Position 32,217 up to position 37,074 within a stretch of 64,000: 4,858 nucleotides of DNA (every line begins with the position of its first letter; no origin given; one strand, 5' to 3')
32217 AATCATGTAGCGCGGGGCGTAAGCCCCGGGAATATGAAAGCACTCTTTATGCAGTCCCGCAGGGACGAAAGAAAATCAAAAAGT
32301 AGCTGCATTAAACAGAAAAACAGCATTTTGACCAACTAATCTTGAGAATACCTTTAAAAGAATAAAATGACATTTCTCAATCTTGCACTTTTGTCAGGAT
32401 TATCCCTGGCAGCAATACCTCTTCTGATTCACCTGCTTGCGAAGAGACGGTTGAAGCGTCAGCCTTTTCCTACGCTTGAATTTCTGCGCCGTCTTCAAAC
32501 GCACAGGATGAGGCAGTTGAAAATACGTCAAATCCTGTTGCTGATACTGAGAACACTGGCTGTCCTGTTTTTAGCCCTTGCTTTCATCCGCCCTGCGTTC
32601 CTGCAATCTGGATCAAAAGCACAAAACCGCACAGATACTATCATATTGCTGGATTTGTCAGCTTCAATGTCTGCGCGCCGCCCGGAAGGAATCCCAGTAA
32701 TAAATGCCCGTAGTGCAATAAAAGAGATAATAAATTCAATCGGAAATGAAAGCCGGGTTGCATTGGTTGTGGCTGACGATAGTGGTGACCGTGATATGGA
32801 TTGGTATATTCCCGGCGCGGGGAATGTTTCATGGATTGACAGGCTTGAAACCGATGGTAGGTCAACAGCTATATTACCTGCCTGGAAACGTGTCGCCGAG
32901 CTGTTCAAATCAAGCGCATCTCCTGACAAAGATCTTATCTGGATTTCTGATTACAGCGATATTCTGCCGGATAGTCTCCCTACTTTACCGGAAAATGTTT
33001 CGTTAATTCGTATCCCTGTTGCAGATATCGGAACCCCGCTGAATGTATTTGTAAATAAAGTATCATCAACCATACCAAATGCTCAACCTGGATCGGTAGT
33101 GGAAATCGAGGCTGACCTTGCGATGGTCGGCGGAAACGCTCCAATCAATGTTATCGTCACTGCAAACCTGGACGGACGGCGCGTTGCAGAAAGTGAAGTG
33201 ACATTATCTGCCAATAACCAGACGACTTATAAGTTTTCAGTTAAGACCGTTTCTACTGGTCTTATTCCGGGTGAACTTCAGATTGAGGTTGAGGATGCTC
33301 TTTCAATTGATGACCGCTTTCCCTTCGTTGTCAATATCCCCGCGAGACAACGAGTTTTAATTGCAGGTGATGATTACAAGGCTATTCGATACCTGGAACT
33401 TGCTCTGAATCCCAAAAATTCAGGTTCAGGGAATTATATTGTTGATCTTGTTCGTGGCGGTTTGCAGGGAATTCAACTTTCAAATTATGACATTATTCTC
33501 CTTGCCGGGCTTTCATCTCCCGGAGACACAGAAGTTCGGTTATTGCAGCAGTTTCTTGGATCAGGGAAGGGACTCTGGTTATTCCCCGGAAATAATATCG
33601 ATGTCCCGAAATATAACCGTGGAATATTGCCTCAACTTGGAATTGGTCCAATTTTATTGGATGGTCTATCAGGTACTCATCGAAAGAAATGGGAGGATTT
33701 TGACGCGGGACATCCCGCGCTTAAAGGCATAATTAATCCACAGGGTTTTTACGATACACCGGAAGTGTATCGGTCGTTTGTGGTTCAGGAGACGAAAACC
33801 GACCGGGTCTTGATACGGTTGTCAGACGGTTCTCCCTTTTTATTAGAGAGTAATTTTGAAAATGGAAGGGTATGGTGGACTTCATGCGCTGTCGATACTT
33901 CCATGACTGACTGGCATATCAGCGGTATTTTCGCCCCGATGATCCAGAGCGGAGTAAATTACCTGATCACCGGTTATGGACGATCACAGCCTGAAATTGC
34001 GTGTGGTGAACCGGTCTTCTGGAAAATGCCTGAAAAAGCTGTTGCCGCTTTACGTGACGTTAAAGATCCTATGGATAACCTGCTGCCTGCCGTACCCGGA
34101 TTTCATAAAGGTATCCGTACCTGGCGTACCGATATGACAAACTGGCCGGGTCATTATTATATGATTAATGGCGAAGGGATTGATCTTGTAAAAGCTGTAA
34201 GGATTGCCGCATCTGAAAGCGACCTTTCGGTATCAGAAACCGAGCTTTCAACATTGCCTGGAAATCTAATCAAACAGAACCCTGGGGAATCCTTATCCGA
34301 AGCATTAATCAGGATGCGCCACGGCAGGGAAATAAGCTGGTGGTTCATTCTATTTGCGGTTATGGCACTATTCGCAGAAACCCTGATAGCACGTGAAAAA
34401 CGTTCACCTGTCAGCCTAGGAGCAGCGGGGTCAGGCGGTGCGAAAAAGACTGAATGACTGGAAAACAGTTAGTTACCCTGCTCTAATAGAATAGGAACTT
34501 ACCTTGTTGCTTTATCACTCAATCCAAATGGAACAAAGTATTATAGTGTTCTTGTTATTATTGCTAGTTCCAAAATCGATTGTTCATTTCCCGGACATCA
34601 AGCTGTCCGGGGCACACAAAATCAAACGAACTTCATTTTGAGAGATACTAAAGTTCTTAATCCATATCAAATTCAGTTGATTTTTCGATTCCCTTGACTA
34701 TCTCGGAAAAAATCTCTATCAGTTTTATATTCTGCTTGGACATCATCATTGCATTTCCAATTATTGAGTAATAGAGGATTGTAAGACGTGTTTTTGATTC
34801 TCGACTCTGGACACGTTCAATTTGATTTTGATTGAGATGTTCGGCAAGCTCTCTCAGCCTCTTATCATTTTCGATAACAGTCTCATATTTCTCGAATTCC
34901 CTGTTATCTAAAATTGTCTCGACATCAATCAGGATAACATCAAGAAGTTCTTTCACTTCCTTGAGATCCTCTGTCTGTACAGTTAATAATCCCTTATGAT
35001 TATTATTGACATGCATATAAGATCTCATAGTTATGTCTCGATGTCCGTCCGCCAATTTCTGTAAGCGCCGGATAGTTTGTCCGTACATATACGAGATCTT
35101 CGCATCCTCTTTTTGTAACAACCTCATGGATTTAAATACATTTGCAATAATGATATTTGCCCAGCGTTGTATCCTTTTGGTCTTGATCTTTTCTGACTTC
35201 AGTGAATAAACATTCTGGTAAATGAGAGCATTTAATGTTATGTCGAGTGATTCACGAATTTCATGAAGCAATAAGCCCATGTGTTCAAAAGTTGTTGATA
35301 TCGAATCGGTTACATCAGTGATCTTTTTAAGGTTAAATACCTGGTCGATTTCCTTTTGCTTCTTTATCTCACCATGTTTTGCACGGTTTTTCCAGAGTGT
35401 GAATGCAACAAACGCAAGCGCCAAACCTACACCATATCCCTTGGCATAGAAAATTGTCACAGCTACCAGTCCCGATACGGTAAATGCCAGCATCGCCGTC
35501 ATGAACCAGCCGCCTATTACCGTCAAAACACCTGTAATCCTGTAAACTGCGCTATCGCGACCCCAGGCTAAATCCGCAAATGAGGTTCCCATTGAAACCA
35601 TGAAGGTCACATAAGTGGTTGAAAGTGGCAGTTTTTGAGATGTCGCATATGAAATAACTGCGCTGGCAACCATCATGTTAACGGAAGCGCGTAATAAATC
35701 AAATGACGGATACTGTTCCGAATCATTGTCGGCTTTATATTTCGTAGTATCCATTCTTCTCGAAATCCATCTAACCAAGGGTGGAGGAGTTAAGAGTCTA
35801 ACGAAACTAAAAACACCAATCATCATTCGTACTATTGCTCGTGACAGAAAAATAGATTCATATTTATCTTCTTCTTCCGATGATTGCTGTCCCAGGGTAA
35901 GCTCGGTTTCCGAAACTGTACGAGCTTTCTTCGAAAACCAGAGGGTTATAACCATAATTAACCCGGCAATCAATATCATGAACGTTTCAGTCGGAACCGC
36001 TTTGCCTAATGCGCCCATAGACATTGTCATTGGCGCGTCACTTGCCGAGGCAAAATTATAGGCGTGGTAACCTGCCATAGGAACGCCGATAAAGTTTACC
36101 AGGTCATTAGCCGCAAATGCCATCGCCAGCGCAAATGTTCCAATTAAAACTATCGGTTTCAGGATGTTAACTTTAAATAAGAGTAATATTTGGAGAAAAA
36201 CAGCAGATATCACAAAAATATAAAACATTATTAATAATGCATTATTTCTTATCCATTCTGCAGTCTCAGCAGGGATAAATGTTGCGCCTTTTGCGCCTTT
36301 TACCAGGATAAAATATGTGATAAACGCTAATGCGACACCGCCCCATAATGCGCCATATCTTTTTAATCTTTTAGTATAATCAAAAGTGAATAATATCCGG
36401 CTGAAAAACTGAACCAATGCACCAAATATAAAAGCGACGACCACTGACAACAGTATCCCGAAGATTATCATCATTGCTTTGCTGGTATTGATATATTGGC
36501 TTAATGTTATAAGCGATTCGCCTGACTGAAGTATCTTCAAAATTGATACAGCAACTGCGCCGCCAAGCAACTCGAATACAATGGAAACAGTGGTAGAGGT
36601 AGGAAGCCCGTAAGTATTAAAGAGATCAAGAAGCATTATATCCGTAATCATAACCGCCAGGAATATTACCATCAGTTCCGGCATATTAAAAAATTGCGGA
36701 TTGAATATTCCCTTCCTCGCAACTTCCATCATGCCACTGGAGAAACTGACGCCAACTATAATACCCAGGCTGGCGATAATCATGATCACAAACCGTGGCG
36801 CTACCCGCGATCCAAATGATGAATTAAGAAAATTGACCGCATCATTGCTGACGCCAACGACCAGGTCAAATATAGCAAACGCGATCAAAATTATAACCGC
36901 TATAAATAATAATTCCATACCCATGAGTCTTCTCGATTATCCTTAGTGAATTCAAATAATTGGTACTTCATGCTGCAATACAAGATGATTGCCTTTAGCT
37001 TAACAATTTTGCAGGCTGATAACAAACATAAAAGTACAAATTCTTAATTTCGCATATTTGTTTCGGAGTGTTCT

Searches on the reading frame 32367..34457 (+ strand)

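Call 14: search_protein_families(library=ncbifam, proteins=[window:32367-34457:+], max_evalue=0.000001)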
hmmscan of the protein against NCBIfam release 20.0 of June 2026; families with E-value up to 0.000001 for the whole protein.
window:32367-34457:+ (696 aa): 1 family
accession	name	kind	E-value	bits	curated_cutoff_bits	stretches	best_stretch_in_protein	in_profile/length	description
TIGR02226.1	two_anch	domain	1.1e-15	57.7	23.05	1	1-78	1-78/82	N-terminal double-transmembrane domain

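Call 62: search_protein_families(library=pfam, proteins=[window:32367-34457:+], max_evalue=0.001)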
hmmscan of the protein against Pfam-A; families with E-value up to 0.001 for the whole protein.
window:32367-34457:+ (696 aa): 2 families
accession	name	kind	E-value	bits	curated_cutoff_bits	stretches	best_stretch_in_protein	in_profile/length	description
PF07584.16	BatA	-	5.2e-14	52.9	25.9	1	1-76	1-77/77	Aerotolerance regulator N-terminal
PF13519.12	VWA_2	-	1.3e-06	29.4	27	1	91-195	1-105/107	von Willebrand factor type A domain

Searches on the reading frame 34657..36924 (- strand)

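Call 14: search_protein_families(library=ncbifam, proteins=[window:34657-36924:-], max_evalue=0.000001)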
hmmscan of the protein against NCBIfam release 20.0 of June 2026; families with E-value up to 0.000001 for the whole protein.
window:34657-36924:- (755 aa): 0 families

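Call 62: search_protein_families(library=pfam, proteins=[window:34657-36924:-], max_evalue=0.001)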
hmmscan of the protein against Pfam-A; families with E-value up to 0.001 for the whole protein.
window:34657-36924:- (755 aa): 1 family
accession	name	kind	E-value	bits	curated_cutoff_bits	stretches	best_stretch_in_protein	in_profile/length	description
PF01384.25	PHO4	-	2.8e-19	69.7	33.7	1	27-330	4-261/350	Phosphate transporter family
